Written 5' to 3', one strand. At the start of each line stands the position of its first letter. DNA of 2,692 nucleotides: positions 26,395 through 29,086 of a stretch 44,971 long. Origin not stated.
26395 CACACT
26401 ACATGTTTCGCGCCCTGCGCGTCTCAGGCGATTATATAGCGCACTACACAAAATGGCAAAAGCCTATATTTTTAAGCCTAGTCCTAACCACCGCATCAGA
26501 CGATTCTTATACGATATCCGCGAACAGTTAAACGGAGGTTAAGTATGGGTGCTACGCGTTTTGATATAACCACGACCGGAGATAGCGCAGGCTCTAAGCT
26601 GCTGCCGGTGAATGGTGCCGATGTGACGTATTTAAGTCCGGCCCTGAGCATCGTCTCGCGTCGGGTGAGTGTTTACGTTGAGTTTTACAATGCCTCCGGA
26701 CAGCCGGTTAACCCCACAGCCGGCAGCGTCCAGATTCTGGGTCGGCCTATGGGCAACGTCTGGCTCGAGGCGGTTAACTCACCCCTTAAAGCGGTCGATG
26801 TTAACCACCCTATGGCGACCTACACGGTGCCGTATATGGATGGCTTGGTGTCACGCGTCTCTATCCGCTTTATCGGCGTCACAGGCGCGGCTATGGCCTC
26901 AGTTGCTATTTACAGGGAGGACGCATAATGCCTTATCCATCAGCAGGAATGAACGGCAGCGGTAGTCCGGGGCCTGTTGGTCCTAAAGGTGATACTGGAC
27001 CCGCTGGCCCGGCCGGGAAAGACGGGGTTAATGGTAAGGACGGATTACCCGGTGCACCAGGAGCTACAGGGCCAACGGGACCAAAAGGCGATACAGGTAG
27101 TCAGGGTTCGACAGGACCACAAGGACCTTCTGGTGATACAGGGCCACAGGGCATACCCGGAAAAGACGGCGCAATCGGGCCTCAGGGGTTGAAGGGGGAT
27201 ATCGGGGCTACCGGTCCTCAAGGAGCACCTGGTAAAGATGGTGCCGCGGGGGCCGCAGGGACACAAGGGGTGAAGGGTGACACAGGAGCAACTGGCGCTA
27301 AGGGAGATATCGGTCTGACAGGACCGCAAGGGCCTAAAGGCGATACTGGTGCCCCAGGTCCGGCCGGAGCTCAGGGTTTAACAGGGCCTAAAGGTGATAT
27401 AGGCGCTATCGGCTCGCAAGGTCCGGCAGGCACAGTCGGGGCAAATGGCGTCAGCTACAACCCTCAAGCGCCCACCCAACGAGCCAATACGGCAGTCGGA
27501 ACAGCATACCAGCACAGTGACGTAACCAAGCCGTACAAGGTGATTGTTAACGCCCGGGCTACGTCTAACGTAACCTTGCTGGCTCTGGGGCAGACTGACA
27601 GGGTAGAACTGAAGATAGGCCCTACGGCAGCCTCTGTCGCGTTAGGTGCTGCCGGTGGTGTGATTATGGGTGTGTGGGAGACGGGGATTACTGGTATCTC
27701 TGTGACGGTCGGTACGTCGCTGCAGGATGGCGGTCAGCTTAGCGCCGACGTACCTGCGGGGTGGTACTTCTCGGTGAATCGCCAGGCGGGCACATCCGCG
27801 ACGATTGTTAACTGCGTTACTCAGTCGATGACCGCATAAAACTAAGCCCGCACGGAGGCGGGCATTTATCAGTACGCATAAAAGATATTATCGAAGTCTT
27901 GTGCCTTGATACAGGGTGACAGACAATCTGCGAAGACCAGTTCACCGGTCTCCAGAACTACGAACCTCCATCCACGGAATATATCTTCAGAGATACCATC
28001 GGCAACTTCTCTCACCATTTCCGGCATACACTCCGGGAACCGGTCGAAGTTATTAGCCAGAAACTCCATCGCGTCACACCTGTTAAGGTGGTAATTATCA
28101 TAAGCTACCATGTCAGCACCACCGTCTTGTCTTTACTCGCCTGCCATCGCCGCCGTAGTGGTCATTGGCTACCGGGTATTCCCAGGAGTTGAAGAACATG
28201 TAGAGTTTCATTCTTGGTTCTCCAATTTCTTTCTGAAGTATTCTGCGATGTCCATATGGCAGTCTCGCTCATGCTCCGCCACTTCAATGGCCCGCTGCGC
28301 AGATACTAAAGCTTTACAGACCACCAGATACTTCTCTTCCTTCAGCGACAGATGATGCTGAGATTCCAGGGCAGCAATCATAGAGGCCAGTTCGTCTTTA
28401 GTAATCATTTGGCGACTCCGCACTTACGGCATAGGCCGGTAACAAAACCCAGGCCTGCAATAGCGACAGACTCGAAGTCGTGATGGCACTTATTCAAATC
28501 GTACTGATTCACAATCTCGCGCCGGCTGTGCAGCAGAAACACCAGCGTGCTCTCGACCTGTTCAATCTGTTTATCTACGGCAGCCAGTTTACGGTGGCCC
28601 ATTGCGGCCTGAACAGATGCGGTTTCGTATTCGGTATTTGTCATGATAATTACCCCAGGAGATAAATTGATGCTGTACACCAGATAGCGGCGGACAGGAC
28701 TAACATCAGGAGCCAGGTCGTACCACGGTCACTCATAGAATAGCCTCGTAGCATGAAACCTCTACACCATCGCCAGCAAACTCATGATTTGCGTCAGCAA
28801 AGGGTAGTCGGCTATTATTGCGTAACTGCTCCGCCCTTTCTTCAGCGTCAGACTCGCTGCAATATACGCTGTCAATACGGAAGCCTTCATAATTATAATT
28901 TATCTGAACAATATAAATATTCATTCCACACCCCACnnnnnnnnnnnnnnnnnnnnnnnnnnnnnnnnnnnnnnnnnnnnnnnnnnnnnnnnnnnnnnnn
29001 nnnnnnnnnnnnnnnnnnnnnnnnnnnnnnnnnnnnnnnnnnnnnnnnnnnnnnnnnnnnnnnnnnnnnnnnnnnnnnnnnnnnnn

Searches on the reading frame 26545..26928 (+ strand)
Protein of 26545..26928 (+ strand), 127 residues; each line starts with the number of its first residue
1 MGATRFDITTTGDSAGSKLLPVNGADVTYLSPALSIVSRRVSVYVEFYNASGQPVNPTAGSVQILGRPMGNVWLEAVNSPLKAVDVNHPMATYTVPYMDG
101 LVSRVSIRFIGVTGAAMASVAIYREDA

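Call 56: search_protein_families(library=pfam, proteins=[window:26545-26928:+], max_evalue=0.01)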
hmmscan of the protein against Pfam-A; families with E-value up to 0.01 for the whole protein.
window:26545-26928:+ (127 aa): 1 family
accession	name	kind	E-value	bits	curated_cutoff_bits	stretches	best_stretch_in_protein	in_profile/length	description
PF23927.1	DUF7265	-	1.6e-05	25.4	24.6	1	43-115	30-97/109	Domain of unknown function (DUF7265)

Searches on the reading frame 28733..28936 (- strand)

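Call 56: search_protein_families(library=pfam, proteins=[window:28733-28936:-], max_evalue=0.01)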
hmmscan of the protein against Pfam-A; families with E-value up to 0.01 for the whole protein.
window:28733-28936:- (67 aa): 1 family
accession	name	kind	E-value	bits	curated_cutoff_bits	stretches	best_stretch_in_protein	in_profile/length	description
PF24024.1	DUF7336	-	7e-08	32.6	25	1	5-64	1-50/60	Domain of unknown function (DUF7336)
